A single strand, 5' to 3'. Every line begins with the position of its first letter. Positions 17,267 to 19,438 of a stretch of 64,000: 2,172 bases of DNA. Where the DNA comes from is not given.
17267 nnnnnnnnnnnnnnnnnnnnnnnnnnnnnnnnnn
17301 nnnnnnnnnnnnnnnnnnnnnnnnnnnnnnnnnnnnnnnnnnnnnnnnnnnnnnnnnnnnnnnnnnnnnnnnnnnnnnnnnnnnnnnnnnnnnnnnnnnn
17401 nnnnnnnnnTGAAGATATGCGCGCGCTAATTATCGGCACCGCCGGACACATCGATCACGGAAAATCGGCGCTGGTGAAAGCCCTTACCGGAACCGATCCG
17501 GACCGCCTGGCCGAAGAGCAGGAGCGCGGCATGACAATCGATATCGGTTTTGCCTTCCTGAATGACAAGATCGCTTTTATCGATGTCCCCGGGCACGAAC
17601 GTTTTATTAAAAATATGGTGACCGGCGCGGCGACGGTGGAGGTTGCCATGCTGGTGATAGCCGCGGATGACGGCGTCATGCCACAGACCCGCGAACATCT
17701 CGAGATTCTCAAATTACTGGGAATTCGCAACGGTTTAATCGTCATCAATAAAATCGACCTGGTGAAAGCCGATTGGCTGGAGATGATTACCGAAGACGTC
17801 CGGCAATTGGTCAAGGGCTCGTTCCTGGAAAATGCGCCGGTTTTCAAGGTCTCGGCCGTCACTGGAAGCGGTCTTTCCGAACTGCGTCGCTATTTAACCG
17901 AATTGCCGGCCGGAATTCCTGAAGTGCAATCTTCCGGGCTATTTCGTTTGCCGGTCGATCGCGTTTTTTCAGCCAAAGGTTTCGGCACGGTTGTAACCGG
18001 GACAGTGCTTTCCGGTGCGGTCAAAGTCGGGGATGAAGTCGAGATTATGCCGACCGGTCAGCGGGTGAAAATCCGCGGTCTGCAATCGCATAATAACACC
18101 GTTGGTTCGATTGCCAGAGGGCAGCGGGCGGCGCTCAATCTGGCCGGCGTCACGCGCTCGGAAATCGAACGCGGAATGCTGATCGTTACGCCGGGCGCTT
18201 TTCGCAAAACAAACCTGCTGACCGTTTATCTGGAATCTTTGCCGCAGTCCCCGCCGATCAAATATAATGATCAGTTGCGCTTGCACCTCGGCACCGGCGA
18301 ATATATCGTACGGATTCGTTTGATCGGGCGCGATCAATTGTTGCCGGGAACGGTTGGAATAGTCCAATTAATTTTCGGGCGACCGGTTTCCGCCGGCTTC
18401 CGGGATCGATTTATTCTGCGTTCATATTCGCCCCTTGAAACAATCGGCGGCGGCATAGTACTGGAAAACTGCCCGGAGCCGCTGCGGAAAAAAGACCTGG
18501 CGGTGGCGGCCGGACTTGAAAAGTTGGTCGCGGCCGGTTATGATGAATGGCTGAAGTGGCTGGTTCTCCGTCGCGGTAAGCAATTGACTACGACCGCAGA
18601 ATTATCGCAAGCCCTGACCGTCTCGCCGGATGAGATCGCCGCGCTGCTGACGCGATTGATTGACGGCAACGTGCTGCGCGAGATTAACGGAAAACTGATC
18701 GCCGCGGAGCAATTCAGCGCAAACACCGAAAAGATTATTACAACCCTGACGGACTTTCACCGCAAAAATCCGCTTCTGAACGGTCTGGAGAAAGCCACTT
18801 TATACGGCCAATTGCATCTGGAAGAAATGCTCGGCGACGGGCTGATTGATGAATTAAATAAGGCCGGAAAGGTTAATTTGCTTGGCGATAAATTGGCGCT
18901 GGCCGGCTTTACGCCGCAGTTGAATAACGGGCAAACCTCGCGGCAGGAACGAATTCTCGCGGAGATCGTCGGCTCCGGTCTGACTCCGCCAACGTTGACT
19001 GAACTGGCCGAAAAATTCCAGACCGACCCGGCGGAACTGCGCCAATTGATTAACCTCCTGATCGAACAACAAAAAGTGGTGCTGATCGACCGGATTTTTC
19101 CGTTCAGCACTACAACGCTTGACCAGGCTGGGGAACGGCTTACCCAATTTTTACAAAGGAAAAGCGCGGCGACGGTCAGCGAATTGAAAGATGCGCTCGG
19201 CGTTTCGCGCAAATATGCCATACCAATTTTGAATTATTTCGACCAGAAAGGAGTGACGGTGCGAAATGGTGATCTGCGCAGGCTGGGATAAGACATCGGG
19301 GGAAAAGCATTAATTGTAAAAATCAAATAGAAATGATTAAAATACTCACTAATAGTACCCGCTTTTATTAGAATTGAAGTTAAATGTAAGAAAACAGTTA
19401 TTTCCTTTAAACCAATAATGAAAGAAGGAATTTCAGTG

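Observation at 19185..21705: A ~2.3-kb islet inserted into the 3' end of selB, with donor-derived gene-end replacement and a displaced native 3' remnant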

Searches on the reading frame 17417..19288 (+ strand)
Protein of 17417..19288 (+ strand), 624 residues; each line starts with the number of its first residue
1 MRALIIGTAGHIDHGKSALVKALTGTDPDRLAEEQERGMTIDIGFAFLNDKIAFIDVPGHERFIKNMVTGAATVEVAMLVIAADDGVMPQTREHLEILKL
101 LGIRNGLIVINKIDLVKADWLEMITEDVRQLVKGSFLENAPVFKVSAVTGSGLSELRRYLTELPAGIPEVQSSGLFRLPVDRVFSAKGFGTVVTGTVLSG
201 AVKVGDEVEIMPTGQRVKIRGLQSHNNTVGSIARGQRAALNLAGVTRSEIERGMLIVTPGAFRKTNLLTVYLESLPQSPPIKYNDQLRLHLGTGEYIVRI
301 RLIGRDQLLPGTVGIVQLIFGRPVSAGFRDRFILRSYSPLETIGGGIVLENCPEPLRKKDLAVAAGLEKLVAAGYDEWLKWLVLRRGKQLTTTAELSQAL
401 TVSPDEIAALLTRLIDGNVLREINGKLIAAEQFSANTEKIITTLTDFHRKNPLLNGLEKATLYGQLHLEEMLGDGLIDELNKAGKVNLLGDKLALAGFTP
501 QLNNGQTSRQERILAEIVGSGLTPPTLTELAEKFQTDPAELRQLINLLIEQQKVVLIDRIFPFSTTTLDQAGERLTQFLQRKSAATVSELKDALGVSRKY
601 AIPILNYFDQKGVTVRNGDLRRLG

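Call 5: search_protein_families(library=pfam, proteins=[window:17417-19288:+], max_evalue=0.01)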
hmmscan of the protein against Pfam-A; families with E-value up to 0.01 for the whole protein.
window:17417-19288:+ (624 aa): 12 families
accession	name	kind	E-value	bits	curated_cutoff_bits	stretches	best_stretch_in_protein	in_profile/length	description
PF00009.33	GTP_EFTU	-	2e-36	125.8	26.5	1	3-162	3-184/188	Elongation factor Tu GTP binding domain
PF09107.17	SelB-wing_3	-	2.3e-18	65.9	23.2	1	578-623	2-47/47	Elongation factor SelB, winged helix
PF03144.31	GTP_EFTU_D2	-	1.6e-13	51.3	30.3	1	190-256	1-72/73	Elongation factor Tu domain 2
PF25461.1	Beta-barrel_SelB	-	8.3e-10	39.3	27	1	275-351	8-76/80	Selenocysteine-specific elongation factor, beta-barrel domain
PF09106.17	SelB-wing_2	-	9.7e-08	32.4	22.3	1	442-495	2-57/57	Elongation factor SelB, winged helix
PF01926.29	MMR_HSR1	-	8.1e-07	29.6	21.9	1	6-112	2-113/113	50S ribosome-binding GTPase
PF21984.2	DnaD_N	-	0.00087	19.9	27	0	386-426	31-71/101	DnaD N-terminal domain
PF09439.16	SRPRB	-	0.0023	17.7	25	1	8-90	8-87/178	Signal recognition particle receptor beta subunit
PF19187.6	HTH_PafC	-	0.0036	17.6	32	0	391-432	19-60/115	PafC helix-turn-helix domain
PF03193.22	RsgA_GTPase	-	0.0045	17.3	30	0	71-162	20-106/174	RsgA GTPase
PF12802.13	MarR_2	-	0.0077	16.8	27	0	512-551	9-47/61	MarR family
PF09012.17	FeoC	-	0.0079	16.7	21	0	527-554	17-44/69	FeoC like transcriptional regulator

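Call 21: find_related_loci(query=window:17417-19288:+, collection=genome_contigs, flank=10000)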
Query window:17417-19288:+ (624 aa) in genome_contigs; peptide patterns used: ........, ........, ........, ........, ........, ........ (x = any residue, [..] = any of these).
599 stretches matched a pattern (row limit reached: there are more); 561 encode a relative of the query (tblastn E <= 1e-3); the best 80 are kept; 80 distinct loci.
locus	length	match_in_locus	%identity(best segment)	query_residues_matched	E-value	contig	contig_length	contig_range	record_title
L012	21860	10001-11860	53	4-623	0e+0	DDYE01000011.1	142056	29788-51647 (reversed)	MAG TPA_asm: Candidatus Marinimicrobia bacterium UBA2242 UBA2242_contig_2399, whole genome shotgun sequence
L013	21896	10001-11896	40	1-623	4e-148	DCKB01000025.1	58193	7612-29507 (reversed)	MAG TPA_asm: Christensenella sp. UBA1685 UBA1685_contig_762, whole genome shotgun sequence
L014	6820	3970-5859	43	2-623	2e-148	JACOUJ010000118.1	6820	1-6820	MAG: Candidatus Rokuibacteriota bacterium isolate NC_groundwater_67_Pr7_S-0.65um_64_12 FFV18_Sp65_scaffold_122694, whole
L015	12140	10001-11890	41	2-624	5e-148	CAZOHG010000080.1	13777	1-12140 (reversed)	MAG TPA_asm: uncultured Deferribacteres bacterium isolate SRP163575_co3_314 genome assembly, contig: NODE_4816_length_13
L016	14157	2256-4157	39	1-623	2e-143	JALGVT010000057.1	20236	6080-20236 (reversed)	MAG: candidate division LCP-89 bacterium isolate Meg19_1012_Bin_459 Meg19_1012_Bin_459_scaffold_14559, whole genome shot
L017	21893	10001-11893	41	2-624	2e-142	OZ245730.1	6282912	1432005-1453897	MAG: Calditrichia bacterium isolate b0d004ed-fac9-4c7c-be48-ce0904fd85ed genome assembly, chromosome: 1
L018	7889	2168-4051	41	1-621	2e-142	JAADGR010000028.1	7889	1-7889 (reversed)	MAG: Calditrichota bacterium isolate M_MetaBat.126 contig-127_17142, whole genome shotgun sequence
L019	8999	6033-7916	41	1-621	2e-142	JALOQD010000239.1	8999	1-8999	MAG: Myxococcota bacterium isolate Prado146 scaffold_14521, whole genome shotgun sequence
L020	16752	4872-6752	41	4-623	7e-142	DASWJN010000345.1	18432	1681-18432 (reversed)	MAG TPA_asm: Candidatus Methylomirabilota bacterium isolate SMAG_U2896 k141_2216191, whole genome shotgun sequence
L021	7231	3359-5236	41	2-621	6e-140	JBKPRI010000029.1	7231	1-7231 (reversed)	MAG: Candidatus Methylomirabilota bacterium isolate GS_EKS_MAG_00053 GS_EKS_000003216637, whole genome shotgun sequence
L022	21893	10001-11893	41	1-623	2e-139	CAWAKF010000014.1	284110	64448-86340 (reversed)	MAG: uncultured delta proteobacterium isolate MFD02416.bin.2.107 genome assembly, contig: contig_25447, whole genome sho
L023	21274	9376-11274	39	1-623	3e-138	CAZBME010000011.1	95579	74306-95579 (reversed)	MAG TPA_asm: uncultured Syntrophaceae bacterium isolate SRP302447_co2_781 genome assembly, contig: NODE_746_length_95579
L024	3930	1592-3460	40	1-621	6e-142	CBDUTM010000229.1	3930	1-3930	MAG TPA_asm: uncultured bacterium isolate SRR22302348_concoct_20 genome assembly, contig: ERZ25073597.15861, whole genom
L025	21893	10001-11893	40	4-623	4e-137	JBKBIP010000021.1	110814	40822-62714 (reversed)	MAG: Gemmataceae bacterium isolate 21I_069.bin.2 NODE_21_length_110814_cov_9.212702, whole genome shotgun sequence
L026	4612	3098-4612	46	2-499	3e-139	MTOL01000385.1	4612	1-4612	MAG: Deferribacteres bacterium JdFR-76 JGI24019J35510_1003552, whole genome shotgun sequence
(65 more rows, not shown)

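Call 25: find_homologous_proteins(query=window:17417-19288:+, max_evalue=1e-50)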
Query window:17417-19288:+ (624 aa): 8000 proteins with E <= 1e-50 among 8000 candidates; the best 120 are listed.
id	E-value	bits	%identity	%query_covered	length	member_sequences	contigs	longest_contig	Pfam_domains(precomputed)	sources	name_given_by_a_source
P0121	0.0e+0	1356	100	100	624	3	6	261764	PF01926.30,PF09107.18,PF09106.18,PF00009.34,PF25461.2,PF03144.32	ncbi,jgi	-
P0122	0.0e+0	1067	77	100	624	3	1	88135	PF01926.30,PF09107.18,PF09106.18,PF00009.34,PF25461.2,PF03144.32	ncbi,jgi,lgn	jgi:selenocysteine-specific elongation factor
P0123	0.0e+0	1067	77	100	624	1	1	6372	PF08279.19,PF01926.30,PF09107.18,PF09106.18,PF00009.34,PF25461.2,PF03144.32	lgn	-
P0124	0.0e+0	1051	76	100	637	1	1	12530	PF01926.30,PF09107.18,PF09106.18,PF00009.34,PF25461.2,PF03144.32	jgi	-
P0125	0.0e+0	1016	73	100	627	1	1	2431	PF01926.30,PF09107.18,PF09106.18,PF00009.34,PF25461.2,PF03144.32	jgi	-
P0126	0.0e+0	1014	73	100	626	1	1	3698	PF01926.30,PF09107.18,PF09106.18,PF00009.34,PF25461.2,PF03144.32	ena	-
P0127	0.0e+0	1014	73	100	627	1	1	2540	PF01926.30,PF09107.18,PF09106.18,PF00009.34,PF25461.2,PF03144.32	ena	-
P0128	3.5e-295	998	72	100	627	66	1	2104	PF01926.30,PF09107.18,PF09106.18,PF00009.34,PF25461.2,PF03144.32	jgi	-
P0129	1.3e-278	944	69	100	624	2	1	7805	PF01926.30,PF09107.18,PF09106.18,PF00009.34,PF25461.2,PF03144.32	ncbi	ncbi:MAG: selenocysteine-specific translation elongation factor [Candidatus Neomarinimicrobiota bact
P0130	5.5e-253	859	63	100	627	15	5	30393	PF01926.30,PF09107.18,PF09106.18,PF00009.34,PF25461.2,PF03144.32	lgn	-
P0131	1.2e-205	703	53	99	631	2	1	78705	PF01926.30,PF09107.18,PF09106.18,PF00009.34,PF25461.2,PF03144.32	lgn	-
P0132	1.9e-204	699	51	100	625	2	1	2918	PF01926.30,PF09107.18,PF00009.34,PF25461.2,PF03144.32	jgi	-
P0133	4.8e-200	684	50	100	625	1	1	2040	PF01926.30,PF09107.18,PF00009.34,PF25461.2,PF03144.32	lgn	-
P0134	6.8e-198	677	49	100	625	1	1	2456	PF01926.30,PF09107.18,PF09106.18,PF00009.34,PF25461.2,PF03144.32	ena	-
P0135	1.6e-196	673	50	100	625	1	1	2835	PF01926.30,PF09107.18,PF00009.34,PF25461.2,PF03144.32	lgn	-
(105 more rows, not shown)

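Call 27: find_encoding_contigs(protein=P0122, flank=10000, max_places=4)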
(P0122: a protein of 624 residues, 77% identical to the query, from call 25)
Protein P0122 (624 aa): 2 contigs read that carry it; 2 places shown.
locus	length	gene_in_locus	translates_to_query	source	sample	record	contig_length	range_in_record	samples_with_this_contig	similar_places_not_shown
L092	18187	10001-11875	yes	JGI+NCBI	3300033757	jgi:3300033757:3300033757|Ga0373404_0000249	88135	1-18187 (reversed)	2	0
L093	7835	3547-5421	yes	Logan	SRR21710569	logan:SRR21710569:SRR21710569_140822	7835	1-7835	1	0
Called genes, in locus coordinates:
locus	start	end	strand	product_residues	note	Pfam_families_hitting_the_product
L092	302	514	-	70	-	-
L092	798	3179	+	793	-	PF09364:XFP_N, PF03894:XFP, PF09363:XFP_C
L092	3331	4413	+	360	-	PF04551:GcpE, PF26540:GcpE_C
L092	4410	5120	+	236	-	-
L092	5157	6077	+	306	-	PF03279:Lip_A_acyltrans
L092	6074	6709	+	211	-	PF01300:Sua5_yciO_yrdC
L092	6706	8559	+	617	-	PF00664:ABC_membrane, PF00005:ABC_tran, PF02463:SMC_N (weak)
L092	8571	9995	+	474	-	PF03841:SelA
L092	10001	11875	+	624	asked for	PF00009:GTP_EFTU, PF01926:MMR_HSR1 (weak), PF03144:GTP_EFTU_D2, PF25461:Beta-barrel_SelB, PF09106:WHD_2nd_SelB, PF09107:WHD_3rd_SelB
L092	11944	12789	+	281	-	PF01596:Methyltransf_3, PF13578:Methyltransf_24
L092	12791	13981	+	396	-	PF17785:PUA_3, PF10672:Methyltrans_SAM, PF02475:TRM5-TYW2_MTfase (weak), PF03602:Cons_hypoth95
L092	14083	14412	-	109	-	PF02311:AraC_binding (weak), PF07883:Cupin_2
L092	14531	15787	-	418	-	PF16927:HisKA_7TM, PF00989:PAS (weak), PF08448:PAS_4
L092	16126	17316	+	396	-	-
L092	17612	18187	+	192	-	?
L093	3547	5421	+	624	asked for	PF00009:GTP_EFTU, PF01926:MMR_HSR1 (weak), PF03144:GTP_EFTU_D2, PF25461:Beta-barrel_SelB, PF09106:WHD_2nd_SelB, PF09107:WHD_3rd_SelB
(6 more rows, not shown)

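Call 28: find_encoding_contigs(protein=P0124, flank=10000, max_places=4)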
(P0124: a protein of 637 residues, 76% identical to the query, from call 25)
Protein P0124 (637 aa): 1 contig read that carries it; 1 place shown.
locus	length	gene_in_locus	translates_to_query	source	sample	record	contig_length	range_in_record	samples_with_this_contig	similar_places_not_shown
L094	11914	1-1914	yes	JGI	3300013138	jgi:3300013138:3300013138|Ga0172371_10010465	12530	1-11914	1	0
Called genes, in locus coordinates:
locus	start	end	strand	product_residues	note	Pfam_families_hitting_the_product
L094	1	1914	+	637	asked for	PF00009:GTP_EFTU, PF01926:MMR_HSR1 (weak), PF03144:GTP_EFTU_D2, PF25461:Beta-barrel_SelB (weak), PF09106:WHD_2nd_SelB, PF09107:WHD_3rd_SelB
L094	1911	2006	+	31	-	-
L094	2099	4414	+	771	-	PF13589:HATPase_c_3, PF02518:HATPase_c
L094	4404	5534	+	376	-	-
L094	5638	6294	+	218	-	-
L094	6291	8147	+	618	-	PF02384:N6_Mtase, PF20473:MmeI_Mtase, PF07669:Eco57I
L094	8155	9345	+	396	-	PF17785:PUA_3, PF10672:Methyltrans_SAM, PF02475:TRM5-TYW2_MTfase (weak), PF03602:Cons_hypoth95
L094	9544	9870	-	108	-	PF02311:AraC_binding (weak), PF07883:Cupin_2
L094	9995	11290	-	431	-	PF16927:HisKA_7TM, PF00989:PAS (weak), PF08448:PAS_4 (weak), PF13426:PAS_9 (weak)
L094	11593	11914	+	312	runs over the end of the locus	?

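Call 38: search_protein_families(library=pfam, proteins=[L094:4404-5531:+, L094:5638-6291:+], max_evalue=0.001)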
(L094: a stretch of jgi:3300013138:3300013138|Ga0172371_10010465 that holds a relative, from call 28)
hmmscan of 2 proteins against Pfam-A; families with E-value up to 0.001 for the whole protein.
L094:4404-5531:+ (376 aa): 0 families

L094:5638-6291:+ (218 aa): 0 families

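Call 52: find_encoding_contigs(protein=P0129, flank=10000, max_places=3)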
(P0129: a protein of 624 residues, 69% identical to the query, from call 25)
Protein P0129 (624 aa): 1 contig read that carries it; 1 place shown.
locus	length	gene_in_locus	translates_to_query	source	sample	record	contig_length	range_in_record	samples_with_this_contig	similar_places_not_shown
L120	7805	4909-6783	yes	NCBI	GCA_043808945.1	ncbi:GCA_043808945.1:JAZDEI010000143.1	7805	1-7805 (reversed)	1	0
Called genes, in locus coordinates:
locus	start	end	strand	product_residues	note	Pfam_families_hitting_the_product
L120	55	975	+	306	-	PF03279:Lip_A_acyltrans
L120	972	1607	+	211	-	PF01300:Sua5_yciO_yrdC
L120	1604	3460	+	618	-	PF00664:ABC_membrane, PF00005:ABC_tran, PF02463:SMC_N (weak)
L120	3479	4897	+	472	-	PF03841:SelA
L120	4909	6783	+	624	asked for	PF00009:GTP_EFTU, PF01926:MMR_HSR1 (weak), PF03144:GTP_EFTU_D2, PF25461:Beta-barrel_SelB, PF09106:WHD_2nd_SelB, PF09107:WHD_3rd_SelB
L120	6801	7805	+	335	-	PF17785:PUA_3, PF10672:Methyltrans_SAM, PF02475:TRM5-TYW2_MTfase (weak), PF03602:Cons_hypoth95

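Call 53: find_encoding_contigs(protein=P0130, flank=10000, max_places=5)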
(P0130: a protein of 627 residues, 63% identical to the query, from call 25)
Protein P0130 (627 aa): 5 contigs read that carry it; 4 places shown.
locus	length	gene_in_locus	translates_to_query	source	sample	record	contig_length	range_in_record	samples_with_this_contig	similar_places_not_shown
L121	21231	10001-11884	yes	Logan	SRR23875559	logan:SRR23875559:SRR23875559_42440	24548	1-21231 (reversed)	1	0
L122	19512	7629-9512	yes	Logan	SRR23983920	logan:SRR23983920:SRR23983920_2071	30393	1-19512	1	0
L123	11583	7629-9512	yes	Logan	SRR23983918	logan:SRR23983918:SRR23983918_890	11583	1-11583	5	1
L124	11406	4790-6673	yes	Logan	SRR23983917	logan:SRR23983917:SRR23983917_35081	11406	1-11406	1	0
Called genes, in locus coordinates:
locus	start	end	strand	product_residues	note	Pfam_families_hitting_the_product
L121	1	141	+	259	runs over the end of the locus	-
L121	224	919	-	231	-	PF01171:ATP_bind_3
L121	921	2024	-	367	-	PF01926:MMR_HSR1, PF02421:FeoB_N (weak), PF06071:YchF-GTPase_C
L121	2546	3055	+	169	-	PF07883:Cupin_2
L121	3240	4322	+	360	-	PF04551:GcpE, PF13378:MR_MLE_C (faint), PF26540:GcpE_C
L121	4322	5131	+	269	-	-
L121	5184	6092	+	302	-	PF03279:Lip_A_acyltrans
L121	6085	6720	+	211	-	PF01300:Sua5_yciO_yrdC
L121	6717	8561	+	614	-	PF00664:ABC_membrane, PF00005:ABC_tran, PF02463:SMC_N (weak)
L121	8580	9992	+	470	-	PF03841:SelA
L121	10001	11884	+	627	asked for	PF00009:GTP_EFTU, PF01926:MMR_HSR1 (weak), PF03144:GTP_EFTU_D2, PF25461:Beta-barrel_SelB, PF09106:WHD_2nd_SelB, PF09107:WHD_3rd_SelB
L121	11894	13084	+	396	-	PF17785:PUA_3, PF10672:Methyltrans_SAM, PF02475:TRM5-TYW2_MTfase, PF03602:Cons_hypoth95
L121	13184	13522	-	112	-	PF02311:AraC_binding (weak), PF07883:Cupin_2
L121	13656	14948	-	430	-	PF16927:HisKA_7TM, PF00989:PAS, PF08448:PAS_4, PF13426:PAS_9 (weak)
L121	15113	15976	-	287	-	PF02541:Ppx-GppA (weak)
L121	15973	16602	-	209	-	PF21447:Ppx-GppA_III, PF24391:HD-CE (weak), PF01966:HD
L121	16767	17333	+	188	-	PF01661:Macro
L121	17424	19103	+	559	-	PF00342:PGI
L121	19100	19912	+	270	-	PF02535:Zip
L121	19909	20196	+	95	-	PF11731:Cdd1, PF14520:HHH_5 (weak)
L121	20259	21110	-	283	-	PF00303:Thymidylat_synt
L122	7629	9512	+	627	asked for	PF00009:GTP_EFTU, PF01926:MMR_HSR1 (weak), PF03144:GTP_EFTU_D2, PF25461:Beta-barrel_SelB, PF09106:WHD_2nd_SelB, PF09107:WHD_3rd_SelB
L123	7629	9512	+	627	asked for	PF00009:GTP_EFTU, PF01926:MMR_HSR1 (weak), PF03144:GTP_EFTU_D2, PF25461:Beta-barrel_SelB, PF09106:WHD_2nd_SelB, PF09107:WHD_3rd_SelB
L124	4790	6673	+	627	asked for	PF00009:GTP_EFTU, PF01926:MMR_HSR1 (weak), PF03144:GTP_EFTU_D2, PF25461:Beta-barrel_SelB, PF09106:WHD_2nd_SelB, PF09107:WHD_3rd_SelB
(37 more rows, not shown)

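Call 54: find_encoding_contigs(protein=P0123, flank=10000, max_places=3)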
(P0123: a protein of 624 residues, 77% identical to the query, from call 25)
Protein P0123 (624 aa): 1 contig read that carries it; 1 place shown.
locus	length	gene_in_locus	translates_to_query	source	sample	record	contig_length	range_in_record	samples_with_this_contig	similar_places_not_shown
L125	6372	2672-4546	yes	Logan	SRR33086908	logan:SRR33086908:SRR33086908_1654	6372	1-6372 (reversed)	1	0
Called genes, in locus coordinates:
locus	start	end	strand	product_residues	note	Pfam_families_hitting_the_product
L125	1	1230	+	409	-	?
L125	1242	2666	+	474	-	PF03841:SelA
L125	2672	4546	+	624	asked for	PF00009:GTP_EFTU, PF01926:MMR_HSR1, PF03144:GTP_EFTU_D2, PF25461:Beta-barrel_SelB, PF08279:HTH_11 (faint), PF09106:WHD_2nd_SelB (weak), PF09107:WHD_3rd_SelB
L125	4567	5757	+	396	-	PF17785:PUA_3, PF10672:Methyltrans_SAM, PF02475:TRM5-TYW2_MTfase (weak), PF03602:Cons_hypoth95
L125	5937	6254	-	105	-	PF02311:AraC_binding (weak), PF07883:Cupin_2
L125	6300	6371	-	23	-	?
